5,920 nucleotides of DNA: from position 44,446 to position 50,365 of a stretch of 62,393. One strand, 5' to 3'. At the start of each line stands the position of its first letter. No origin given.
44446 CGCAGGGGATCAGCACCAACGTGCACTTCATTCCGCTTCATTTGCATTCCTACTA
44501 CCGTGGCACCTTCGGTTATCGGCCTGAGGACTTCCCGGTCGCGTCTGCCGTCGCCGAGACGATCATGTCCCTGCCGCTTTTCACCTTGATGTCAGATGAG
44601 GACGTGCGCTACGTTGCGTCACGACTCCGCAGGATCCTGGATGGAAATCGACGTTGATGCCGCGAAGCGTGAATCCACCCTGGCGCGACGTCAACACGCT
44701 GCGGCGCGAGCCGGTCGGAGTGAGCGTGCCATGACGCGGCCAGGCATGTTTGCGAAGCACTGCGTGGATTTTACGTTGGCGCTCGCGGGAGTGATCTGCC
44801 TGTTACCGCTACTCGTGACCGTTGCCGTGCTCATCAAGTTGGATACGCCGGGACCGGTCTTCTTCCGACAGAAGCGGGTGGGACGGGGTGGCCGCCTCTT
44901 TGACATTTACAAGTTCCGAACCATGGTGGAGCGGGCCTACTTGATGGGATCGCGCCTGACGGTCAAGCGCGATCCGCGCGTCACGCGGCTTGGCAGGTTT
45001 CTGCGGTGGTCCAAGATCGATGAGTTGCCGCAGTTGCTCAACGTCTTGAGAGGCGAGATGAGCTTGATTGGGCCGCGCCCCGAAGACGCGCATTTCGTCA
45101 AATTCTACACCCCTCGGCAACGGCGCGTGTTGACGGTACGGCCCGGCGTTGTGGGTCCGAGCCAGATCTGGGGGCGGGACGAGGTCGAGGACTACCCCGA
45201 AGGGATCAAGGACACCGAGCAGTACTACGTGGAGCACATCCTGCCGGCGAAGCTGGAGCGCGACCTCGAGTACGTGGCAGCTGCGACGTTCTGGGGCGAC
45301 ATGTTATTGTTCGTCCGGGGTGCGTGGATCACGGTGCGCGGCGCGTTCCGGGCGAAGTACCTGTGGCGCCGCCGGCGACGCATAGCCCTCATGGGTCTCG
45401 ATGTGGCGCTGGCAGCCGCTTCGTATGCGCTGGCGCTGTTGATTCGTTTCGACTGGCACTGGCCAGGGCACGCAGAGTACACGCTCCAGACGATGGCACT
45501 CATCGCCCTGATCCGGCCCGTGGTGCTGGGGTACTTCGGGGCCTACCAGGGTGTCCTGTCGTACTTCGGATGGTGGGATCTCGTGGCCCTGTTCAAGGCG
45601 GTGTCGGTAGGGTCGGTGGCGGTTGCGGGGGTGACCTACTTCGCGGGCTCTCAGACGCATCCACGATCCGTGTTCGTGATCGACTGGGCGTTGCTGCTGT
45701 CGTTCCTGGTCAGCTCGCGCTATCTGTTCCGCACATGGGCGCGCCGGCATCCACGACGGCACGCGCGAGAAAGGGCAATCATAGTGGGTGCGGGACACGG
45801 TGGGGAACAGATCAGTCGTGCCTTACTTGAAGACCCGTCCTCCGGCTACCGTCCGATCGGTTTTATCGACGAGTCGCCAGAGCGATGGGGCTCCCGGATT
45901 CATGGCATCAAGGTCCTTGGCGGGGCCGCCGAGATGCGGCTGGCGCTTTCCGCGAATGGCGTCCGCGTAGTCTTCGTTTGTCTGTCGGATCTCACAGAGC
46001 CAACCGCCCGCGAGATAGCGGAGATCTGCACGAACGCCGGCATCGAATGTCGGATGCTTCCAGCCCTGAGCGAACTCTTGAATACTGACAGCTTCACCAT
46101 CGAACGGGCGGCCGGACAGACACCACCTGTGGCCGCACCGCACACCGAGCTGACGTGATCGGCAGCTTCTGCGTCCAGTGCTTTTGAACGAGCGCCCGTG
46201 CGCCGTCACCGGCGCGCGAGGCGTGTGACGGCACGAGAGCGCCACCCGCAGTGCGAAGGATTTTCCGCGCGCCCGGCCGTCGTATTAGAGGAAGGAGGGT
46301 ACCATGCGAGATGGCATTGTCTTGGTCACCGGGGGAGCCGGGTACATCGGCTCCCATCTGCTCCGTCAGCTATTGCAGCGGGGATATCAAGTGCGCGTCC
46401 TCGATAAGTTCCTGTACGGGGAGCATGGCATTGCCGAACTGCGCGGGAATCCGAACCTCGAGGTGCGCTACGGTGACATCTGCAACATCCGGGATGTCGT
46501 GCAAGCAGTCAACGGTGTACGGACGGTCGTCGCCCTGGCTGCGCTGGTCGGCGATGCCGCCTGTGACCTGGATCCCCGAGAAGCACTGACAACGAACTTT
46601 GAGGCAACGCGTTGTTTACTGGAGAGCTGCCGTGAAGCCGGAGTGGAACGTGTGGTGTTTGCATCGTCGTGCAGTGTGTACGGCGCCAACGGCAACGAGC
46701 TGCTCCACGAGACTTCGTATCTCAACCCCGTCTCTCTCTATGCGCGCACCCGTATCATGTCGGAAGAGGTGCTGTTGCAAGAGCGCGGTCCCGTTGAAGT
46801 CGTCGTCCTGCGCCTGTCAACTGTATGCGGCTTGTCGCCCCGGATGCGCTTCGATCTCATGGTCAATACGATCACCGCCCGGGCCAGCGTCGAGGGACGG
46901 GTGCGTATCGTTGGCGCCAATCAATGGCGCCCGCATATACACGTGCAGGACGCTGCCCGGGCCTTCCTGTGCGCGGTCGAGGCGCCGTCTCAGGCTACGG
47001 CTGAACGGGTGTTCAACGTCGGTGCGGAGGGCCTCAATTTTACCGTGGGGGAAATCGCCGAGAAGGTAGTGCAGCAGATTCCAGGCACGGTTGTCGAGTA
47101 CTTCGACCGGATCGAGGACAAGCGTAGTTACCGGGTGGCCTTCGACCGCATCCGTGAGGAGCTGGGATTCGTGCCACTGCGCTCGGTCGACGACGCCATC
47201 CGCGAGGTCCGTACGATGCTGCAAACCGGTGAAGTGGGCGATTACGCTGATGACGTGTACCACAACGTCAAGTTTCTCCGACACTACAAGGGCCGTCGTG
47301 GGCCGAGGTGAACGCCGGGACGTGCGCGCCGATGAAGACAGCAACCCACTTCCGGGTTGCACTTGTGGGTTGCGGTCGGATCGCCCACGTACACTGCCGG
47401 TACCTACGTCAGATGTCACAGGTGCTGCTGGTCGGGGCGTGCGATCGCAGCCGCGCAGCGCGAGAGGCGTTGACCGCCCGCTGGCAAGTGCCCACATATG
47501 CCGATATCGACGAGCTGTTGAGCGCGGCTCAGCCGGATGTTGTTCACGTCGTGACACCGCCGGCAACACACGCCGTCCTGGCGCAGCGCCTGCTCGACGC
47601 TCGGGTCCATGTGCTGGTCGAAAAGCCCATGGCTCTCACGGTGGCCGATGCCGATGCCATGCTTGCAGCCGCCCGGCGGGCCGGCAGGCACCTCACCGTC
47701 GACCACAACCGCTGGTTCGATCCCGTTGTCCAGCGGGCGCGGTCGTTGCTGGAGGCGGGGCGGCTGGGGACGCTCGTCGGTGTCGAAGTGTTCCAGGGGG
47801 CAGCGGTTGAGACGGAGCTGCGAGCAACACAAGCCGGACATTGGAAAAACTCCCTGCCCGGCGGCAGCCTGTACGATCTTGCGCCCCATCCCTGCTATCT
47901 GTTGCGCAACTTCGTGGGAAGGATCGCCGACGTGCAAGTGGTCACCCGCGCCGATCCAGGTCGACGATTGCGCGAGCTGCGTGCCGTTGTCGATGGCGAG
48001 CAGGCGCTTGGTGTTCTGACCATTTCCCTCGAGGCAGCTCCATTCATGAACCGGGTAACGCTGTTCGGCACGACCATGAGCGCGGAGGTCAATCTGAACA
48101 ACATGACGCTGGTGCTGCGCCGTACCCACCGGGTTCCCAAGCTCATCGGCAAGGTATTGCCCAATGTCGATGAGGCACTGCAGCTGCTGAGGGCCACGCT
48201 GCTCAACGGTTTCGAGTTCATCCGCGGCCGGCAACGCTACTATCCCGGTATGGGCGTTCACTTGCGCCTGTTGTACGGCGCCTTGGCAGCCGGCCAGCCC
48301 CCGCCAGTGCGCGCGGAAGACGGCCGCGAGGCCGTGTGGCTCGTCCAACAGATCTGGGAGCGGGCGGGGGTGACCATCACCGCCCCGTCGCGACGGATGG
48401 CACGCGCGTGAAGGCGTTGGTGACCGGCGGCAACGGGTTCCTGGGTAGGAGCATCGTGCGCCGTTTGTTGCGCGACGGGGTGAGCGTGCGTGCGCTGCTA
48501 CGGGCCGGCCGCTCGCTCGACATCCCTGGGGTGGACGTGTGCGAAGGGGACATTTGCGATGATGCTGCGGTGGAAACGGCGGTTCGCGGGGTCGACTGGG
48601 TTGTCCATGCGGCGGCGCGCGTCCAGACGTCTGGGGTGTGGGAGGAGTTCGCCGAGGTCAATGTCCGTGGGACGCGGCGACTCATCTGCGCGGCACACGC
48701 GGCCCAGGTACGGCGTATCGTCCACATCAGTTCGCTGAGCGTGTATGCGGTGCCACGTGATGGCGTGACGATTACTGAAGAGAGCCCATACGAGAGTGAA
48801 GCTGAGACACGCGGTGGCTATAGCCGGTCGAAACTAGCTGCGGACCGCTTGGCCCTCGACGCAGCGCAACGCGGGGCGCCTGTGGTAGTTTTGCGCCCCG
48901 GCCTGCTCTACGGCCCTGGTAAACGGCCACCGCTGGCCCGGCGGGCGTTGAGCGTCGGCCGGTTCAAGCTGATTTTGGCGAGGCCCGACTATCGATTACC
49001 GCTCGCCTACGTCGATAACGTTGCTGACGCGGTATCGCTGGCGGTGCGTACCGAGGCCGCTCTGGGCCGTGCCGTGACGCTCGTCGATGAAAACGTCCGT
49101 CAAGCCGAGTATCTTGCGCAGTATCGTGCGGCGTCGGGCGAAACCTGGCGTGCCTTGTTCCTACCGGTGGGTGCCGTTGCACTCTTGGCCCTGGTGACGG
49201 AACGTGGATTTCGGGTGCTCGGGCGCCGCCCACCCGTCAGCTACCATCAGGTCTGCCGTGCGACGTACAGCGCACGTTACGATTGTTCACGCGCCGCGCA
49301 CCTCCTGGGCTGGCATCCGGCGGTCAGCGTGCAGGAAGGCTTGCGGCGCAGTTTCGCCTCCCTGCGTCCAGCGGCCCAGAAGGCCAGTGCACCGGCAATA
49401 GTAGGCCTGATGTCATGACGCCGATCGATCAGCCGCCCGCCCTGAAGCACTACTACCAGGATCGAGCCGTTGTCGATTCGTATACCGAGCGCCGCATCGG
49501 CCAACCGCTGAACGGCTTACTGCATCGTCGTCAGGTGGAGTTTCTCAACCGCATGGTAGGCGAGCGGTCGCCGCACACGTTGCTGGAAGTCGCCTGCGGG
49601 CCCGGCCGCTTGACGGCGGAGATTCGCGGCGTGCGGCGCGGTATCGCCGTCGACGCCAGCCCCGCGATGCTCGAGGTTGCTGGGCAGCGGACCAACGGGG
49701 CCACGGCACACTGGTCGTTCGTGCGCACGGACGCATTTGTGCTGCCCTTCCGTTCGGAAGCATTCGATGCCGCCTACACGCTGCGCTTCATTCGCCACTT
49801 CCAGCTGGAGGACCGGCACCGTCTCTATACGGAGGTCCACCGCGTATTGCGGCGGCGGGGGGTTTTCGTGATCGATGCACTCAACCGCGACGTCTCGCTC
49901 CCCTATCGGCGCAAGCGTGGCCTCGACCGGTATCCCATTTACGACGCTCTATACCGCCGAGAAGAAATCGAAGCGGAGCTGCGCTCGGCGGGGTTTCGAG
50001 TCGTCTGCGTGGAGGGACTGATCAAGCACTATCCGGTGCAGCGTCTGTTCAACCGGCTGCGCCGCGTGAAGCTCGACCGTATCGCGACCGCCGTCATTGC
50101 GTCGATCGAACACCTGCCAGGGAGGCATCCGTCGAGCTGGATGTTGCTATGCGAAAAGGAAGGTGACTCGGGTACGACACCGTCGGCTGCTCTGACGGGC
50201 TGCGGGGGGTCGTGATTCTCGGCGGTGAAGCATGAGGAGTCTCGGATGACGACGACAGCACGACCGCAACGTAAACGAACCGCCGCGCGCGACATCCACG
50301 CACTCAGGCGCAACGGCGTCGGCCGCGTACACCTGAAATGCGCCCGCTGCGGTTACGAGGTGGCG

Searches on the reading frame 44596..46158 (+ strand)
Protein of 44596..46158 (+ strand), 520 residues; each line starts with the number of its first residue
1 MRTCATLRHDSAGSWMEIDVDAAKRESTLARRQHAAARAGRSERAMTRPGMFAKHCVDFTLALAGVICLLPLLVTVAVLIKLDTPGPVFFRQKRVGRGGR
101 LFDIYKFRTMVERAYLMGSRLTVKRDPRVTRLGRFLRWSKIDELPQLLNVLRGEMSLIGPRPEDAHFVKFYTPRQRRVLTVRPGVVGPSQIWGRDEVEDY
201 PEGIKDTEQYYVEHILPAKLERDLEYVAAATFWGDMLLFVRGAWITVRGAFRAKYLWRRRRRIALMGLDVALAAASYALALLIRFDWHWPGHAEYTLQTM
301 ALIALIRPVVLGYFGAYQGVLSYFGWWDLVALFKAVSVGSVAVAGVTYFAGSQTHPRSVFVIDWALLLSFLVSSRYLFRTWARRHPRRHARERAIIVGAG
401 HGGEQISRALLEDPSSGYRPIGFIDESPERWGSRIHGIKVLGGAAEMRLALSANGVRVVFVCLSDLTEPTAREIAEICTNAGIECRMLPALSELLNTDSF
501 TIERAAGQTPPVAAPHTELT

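Call 35: search_protein_families(library=pfam, proteins=[window:44596-46158:+], max_evalue=0.001)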
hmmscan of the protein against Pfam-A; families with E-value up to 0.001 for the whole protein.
window:44596-46158:+ (520 aa): 2 families
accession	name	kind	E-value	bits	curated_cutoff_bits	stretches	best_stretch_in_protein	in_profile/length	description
PF02397.22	Bac_transf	-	1.7e-54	184.5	27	1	54-245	1-176/179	Bacterial sugar transferase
PF13727.12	CoA_binding_3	-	1.2e-14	55.2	25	1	332-489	21-175/175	CoA-binding domain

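Call 58: search_protein_families(library=ncbifam, proteins=[window:44596-46158:+], max_evalue=0.00001)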
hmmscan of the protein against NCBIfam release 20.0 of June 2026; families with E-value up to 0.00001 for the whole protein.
window:44596-46158:+ (520 aa): 10 families
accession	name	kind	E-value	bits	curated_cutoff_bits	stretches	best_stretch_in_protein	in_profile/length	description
TIGR03025.1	EPS_sugtrans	subfamily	7e-94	315.6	295.55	2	43-246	247-438/445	exopolysaccharide biosynthesis polyprenyl glycosylphosphotransferase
TIGR03023.1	WcaJ_sugtrans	equivalog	2.6e-77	261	410.75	2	45-200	254-413/453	undecaprenyl-phosphate glucose phosphotransferase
TIGR03022.1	WbaP_sugtrans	subfamily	4.5e-59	200.9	403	2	48-213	253-431/456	undecaprenyl-phosphate galactose phosphotransferase WbaP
TIGR03013.1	EpsB_2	subfamily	1.7e-51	175.7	393.35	2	50-240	251-430/443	TIGR03013 family XrtA/PEP-CTERM system glycosyltransferase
NF041877.1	EPS_EpsZ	equivalog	1.6e-43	149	800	1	51-198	263-421/459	exopolysaccharide biosynthesis polyisoprenyl-phosphate hexose-1-phosphate transferase EpsZ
NF052601.1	undeca_RfbP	equivalog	2.2e-41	141.7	330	1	31-213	18-217/244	undecaprenyl-phosphate galactose phosphotransferase family protein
NF050817.1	PolSacchBiosHfsE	equivalog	5.9e-39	134.1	750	1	19-224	237-449/467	polysaccharide biosynthesis protein HfsE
NF007518.0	PRK10124.1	equivalog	9.9e-32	110.3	684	1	53-210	273-433/464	undecaprenyl-phosphate glucose phosphotransferase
NF045514.1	glycotran_HepC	equivalog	7.7e-28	97.3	140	1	51-162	114-211/220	heterocyst development glycosyltransferase HepC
NF011751.0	PRK15204.1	equivalog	3.1e-26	92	907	1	48-201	274-440/476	undecaprenyl-phosphate galactose phosphotransferase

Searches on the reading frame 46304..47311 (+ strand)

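Call 35: search_protein_families(library=pfam, proteins=[window:46304-47311:+], max_evalue=0.001)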
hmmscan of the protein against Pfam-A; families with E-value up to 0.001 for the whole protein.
window:46304-47311:+ (335 aa): 8 families
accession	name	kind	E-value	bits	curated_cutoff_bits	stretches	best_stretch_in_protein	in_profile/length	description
PF01370.27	Epimerase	-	7.2e-46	157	20.9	1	6-240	1-240/240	NAD dependent epimerase/dehydratase family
PF16363.11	GDP_Man_Dehyd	-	4.4e-29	102.4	27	1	7-301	1-331/332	GDP-mannose 4,6 dehydratase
PF01073.25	3Beta_HSD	-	3.4e-24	85.8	22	1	7-227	1-231/280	3-beta hydroxysteroid dehydrogenase/isomerase family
PF04321.23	RmlD_sub_bind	-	1.4e-18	67.4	27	1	6-258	3-230/287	RmlD substrate binding domain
PF13460.12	NAD_binding_10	-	6.9e-14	52.6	27.2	1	10-130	1-106/184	NAD(P)H-binding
PF02719.21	Polysacc_synt_2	-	1.5e-10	41.2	20.2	1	6-122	1-128/293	Polysaccharide biosynthesis protein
PF07993.18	NAD_binding_4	-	4.3e-09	36.4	20.1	1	68-179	85-211/258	Male sterility protein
PF05368.20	NmrA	-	1.3e-07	32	27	1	5-124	4-109/298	NmrA-like family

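Call 69: search_protein_families(library=ncbifam, proteins=[window:46304-47311:+], max_evalue=1e-10)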
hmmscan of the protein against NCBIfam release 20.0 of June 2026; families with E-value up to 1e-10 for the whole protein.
window:46304-47311:+ (335 aa): 16 families
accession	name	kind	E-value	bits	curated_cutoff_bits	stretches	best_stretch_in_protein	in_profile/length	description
TIGR01179.1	galE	equivalog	6.4e-37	127.1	262.3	1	6-295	2-314/332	UDP-glucose 4-epimerase GalE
TIGR04180.1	EDH_00030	hypoth_equivalog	1.9e-27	96.1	475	1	6-262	1-259/297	NAD-dependent 4,6-dehydratase LegB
TIGR01181.1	dTDP_gluc_dehyt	equivalog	5.9e-26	91.3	365.1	1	6-301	2-306/321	dTDP-glucose 4,6-dehydratase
NF043036.1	ErythonDh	equivalog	8.6e-24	84.3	325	1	6-175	3-180/321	D-erythronate dehydrogenase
TIGR03466.1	HpnA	hypoth_equivalog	4.8e-22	78.3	367.65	1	6-175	3-171/327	hopanoid-associated sugar epimerase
NF052578.1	StrlDmthSdmBMthl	equivalog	3.3e-21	76.4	600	1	6-228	3-219/328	sterol demethylase protein SdmB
TIGR02197.1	heptose_epim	equivalog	5.7e-21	75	274.6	1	6-277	1-280/316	ADP-glyceromanno-heptose 6-epimerase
NF007956.0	PRK10675.1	subfamily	4.1e-20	72.2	394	1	6-160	3-165/338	UDP-glucose 4-epimerase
NF042422.1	oxyalk_red_OleD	equivalog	6.1e-18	65.3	580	1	6-254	3-245/329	2-alkyl-3-oxoalkanoate reductase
TIGR01214.1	rmlD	equivalog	2.4e-15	56.4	224.05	1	6-259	2-226/285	dTDP-4-dehydrorhamnose reductase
NF042423.1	oxyalk_red_Shew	equivalog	8.7e-14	51.3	580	1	6-230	11-226/331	2-alkyl-3-oxoalkanoate reductase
NF041293.1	G6PDh_Azf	equivalog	1.8e-13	50.5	400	1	4-128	3-121/252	NAD-dependent glucose-6-phosphate dehydrogenase Azf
NF008872.0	PRK11908.1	equivalog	5.9e-13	48.6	294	0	6-137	4-134/349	bifunctional UDP-4-keto-pentose/UDP-xylose synthase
NF058621.1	DiazavRedAvaA7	equivalog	3.4e-12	46.6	400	1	6-231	3-225/304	3-diazoavenalumate denitrifying reductase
TIGR03589.1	PseB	equivalog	8.9e-12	44.6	407.75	1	5-156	6-145/324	UDP-N-acetylglucosamine 4,6-dehydratase (inverting)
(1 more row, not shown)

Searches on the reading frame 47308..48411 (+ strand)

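Call 35: search_protein_families(library=pfam, proteins=[window:47308-48411:+], max_evalue=0.001)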
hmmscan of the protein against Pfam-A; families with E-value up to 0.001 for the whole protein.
window:47308-48411:+ (367 aa): 4 families
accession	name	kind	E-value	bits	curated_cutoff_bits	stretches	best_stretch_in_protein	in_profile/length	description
PF01408.29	GFO_IDH_MocA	-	1.3e-30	107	24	1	15-133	1-120/120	Oxidoreductase family, NAD-binding Rossmann fold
PF22725.1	GFO_IDH_MocA_C3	-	8.2e-12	45.6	27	1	141-259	1-123/124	GFO/IDH/MocA C-terminal domain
PF03447.22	NAD_binding_3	-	6.8e-08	33.7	24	1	21-131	1-115/116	Homoserine dehydrogenase, NAD binding domain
PF02894.22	GFO_IDH_MocA_C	-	0.00022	21.5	22.9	0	145-215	1-70/218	Oxidoreductase family, C-terminal alpha/beta domain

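Call 69: search_protein_families(library=ncbifam, proteins=[window:47308-48411:+], max_evalue=1e-10)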
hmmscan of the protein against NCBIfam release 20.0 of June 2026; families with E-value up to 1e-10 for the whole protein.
window:47308-48411:+ (367 aa): 6 families
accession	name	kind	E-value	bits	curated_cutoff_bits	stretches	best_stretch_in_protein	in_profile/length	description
NF040723.1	UDP-GlcNAcDh_Arch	equivalog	1.2e-27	97.2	450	1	16-160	2-145/302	UDP-N-acetylglucosamine 3-dehydrogenase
TIGR04380.1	myo_inos_iolG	equivalog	7.2e-27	94.1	355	1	15-162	2-151/330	inositol 2-dehydrogenase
NF008607.0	PRK11579.1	subfamily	3.5e-17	62.4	330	1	14-195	4-181/346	oxidoreductase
NF052479.1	LevoglcsnDh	equivalog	3.9e-16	58.7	650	1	63-214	61-213/386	levoglucosan dehydrogenase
NF007574.0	PRK10206.1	equivalog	2.8e-14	52.9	352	1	18-162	6-152/345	oxidoreductase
NF041392.1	XylDh_Gfo6_Halo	equivalog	7.3e-13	48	350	1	59-160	66-167/350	D-xylose 1-dehydrogenase Gfo6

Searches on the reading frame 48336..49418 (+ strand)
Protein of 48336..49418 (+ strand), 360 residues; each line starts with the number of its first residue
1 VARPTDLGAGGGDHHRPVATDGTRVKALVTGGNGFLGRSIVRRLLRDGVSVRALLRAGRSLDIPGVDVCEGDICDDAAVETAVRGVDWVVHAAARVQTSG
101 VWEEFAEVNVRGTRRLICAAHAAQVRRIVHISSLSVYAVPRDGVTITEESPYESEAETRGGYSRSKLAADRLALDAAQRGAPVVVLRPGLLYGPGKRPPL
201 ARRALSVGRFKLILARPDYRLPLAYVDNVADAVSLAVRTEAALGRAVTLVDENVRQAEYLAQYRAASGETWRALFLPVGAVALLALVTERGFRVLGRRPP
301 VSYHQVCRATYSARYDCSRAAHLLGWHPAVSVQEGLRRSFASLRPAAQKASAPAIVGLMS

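Call 35: search_protein_families(library=pfam, proteins=[window:48336-49418:+], max_evalue=0.001)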
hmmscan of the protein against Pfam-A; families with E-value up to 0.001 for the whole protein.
window:48336-49418:+ (360 aa): 8 families
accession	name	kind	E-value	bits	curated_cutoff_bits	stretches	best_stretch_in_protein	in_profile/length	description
PF01370.27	Epimerase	-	1.5e-35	123.2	20.9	1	27-240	1-228/240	NAD dependent epimerase/dehydratase family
PF01073.25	3Beta_HSD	-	3.2e-28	99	22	1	28-238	1-230/280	3-beta hydroxysteroid dehydrogenase/isomerase family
PF07993.18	NAD_binding_4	-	2.2e-22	79.9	20.1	1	76-193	79-209/258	Male sterility protein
PF13460.12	NAD_binding_10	-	1.1e-19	71.5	27.2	1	31-192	1-147/184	NAD(P)H-binding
PF16363.11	GDP_Man_Dehyd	-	4.7e-17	62.9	27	1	28-177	1-168/332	GDP-mannose 4,6 dehydratase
PF04321.23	RmlD_sub_bind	-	1.3e-12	47.9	27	1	26-195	2-155/287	RmlD substrate binding domain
PF05368.20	NmrA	-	3.8e-12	46.9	27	1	27-130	5-104/298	NmrA-like family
PF02719.21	Polysacc_synt_2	-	3.8e-07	30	20.2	1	70-133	60-128/293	Polysaccharide biosynthesis protein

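Call 69: search_protein_families(library=ncbifam, proteins=[window:48336-49418:+], max_evalue=1e-10)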
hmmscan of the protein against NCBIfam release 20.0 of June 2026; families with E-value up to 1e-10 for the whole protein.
window:48336-49418:+ (360 aa): 10 families
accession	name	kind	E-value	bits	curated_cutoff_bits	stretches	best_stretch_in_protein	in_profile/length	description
TIGR03466.1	HpnA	hypoth_equivalog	8e-45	153.1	367.65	1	26-340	2-318/327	hopanoid-associated sugar epimerase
NF042422.1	oxyalk_red_OleD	equivalog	1.7e-40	139.4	580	1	26-340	2-325/329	2-alkyl-3-oxoalkanoate reductase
NF042423.1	oxyalk_red_Shew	equivalog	3.6e-37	128.2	580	1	26-338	10-330/331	2-alkyl-3-oxoalkanoate reductase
TIGR01746.1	Thioester-redct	subfamily_domain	4.7e-26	91.9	213.35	1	76-261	79-275/371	thioester reductase domain-containing protein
NF052578.1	StrlDmthSdmBMthl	equivalog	1.1e-25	91.1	600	1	27-339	3-318/328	sterol demethylase protein SdmB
TIGR04180.1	EDH_00030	hypoth_equivalog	3.4e-22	78.9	475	1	28-196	2-180/297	NAD-dependent 4,6-dehydratase LegB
NF058621.1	DiazavRedAvaA7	equivalog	3.4e-16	59.7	400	1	26-335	2-300/304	3-diazoavenalumate denitrifying reductase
TIGR01181.1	dTDP_gluc_dehyt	equivalog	1.6e-15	57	365.1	1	27-194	2-184/321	dTDP-glucose 4,6-dehydratase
NF038078.1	NRPS_MxcG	equivalog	5.6e-12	43.8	2300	1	81-194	1165-1277/1442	myxochelin non-ribosomal peptide synthetase MxcG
TIGR01179.1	galE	equivalog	7.8e-12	44.7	262.3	1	27-187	2-172/332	UDP-glucose 4-epimerase GalE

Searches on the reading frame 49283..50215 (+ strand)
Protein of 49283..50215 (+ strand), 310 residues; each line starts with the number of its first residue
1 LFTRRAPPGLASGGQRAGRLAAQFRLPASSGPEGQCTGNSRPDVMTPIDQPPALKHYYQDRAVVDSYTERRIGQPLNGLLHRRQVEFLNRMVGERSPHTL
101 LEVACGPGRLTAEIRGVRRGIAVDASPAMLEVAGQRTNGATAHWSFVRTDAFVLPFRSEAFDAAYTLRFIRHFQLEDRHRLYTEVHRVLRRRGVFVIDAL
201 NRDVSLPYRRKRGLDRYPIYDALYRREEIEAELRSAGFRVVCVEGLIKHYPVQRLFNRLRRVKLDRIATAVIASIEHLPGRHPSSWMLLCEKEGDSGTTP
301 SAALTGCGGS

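Call 3: search_protein_families(library=pfam, proteins=[window:49283-50215:+], max_evalue=0.01)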
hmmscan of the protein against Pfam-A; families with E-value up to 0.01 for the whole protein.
window:49283-50215:+ (310 aa): 6 families
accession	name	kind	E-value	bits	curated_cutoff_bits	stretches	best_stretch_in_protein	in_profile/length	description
PF08241.18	Methyltransf_11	-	1e-18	68.2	21.2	1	101-197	1-95/95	Methyltransferase domain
PF13649.12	Methyltransf_25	-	1.9e-17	64.2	27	1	101-193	2-97/97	Methyltransferase domain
PF01209.24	Ubie_methyltran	-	3.3e-10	40.2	20.1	1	81-197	32-151/233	ubiE/COQ5 methyltransferase family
PF08242.18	Methyltransf_12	-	5e-09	37.2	30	1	101-195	1-98/98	Methyltransferase domain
PF13847.12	Methyltransf_31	-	9.7e-09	35.5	27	1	98-208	5-120/145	Methyltransferase domain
PF13489.12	Methyltransf_23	-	1.3e-08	35.2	27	1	85-242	10-163/164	Methyltransferase domain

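Call 4: search_protein_families(library=ncbifam, proteins=[window:49283-50215:+], max_evalue=0.01)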
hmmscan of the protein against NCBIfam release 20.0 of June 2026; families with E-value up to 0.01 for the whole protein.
window:49283-50215:+ (310 aa): 22 families
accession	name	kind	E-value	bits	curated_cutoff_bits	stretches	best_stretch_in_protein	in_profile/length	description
TIGR01934.1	MenG_MenH_UbiE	subfamily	1.1e-14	54.3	158.35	1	88-197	31-141/223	ubiquinone/menaquinone biosynthesis methyltransferase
NF001244.0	PRK00216.1-5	equivalog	5.7e-13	48.7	216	1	90-203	42-159/236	bifunctional demethylmenaquinone methyltransferase/2-methoxy-6-polyprenyl-1,4-benzoquinol methylase UbiE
NF041820.1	daptide_MTase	equivalog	4.9e-10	39.3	175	1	95-203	35-148/243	daptide-type RiPP biosynthesis methyltransferase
NF045667.1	MTase_DVU1556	equivalog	2.1e-09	37.2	155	1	95-244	21-166/213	DVU_1556 family methyltransferase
NF043040.1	corrin_prot_MT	hypoth_equivalog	4.5e-09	36.1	180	1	96-197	41-147/216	corrinoid protein-associated methyltransferase CpaM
NF007610.0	PRK10258.1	equivalog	1.7e-08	34.1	342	1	80-231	26-173/251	malonyl-ACP O-methyltransferase BioC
NF001241.0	PRK00216.1-2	equivalog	1.5e-07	31.3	327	1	91-209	46-159/231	demethylmenaquinone methyltransferase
NF004452.0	PRK05785.1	equivalog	1.1e-06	28.3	207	1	89-165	46-115/228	hypothetical protein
NF001242.0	PRK00216.1-3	equivalog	1.8e-06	27.5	351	1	91-197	64-175/258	bifunctional demethylmenaquinone methyltransferase/2-methoxy-6-polyprenyl-1,4-benzoquinol methylase UbiE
TIGR02072.1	BioC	equivalog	2.2e-06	27.6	184.95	1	86-197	25-132/244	malonyl-ACP O-methyltransferase BioC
NF004851.0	PRK06202.1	equivalog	2.7e-05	23.7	243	1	92-202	56-169/237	hypothetical protein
NF045825.1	FAmtase_mtf2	equivalog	3.4e-05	23.2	400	1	100-198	62-159/248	fatty-acid O-methyltransferase Mtf2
NF052510.1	methyltran_MpqE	exception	4.4e-05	23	335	1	95-209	45-163/234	methyl-plastoquinone biosynthesis methyltransferase MpqE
NF051855.1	GlySarMtaseBact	equivalog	8.7e-05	22.3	350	1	86-206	43-167/259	glycine/sarcosine N-methyltransferase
NF047649.1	MTase_UXPK_star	exception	0.00011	21.4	460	1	98-200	79-184/283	methyltransferase/UXPK-star double selenoprotein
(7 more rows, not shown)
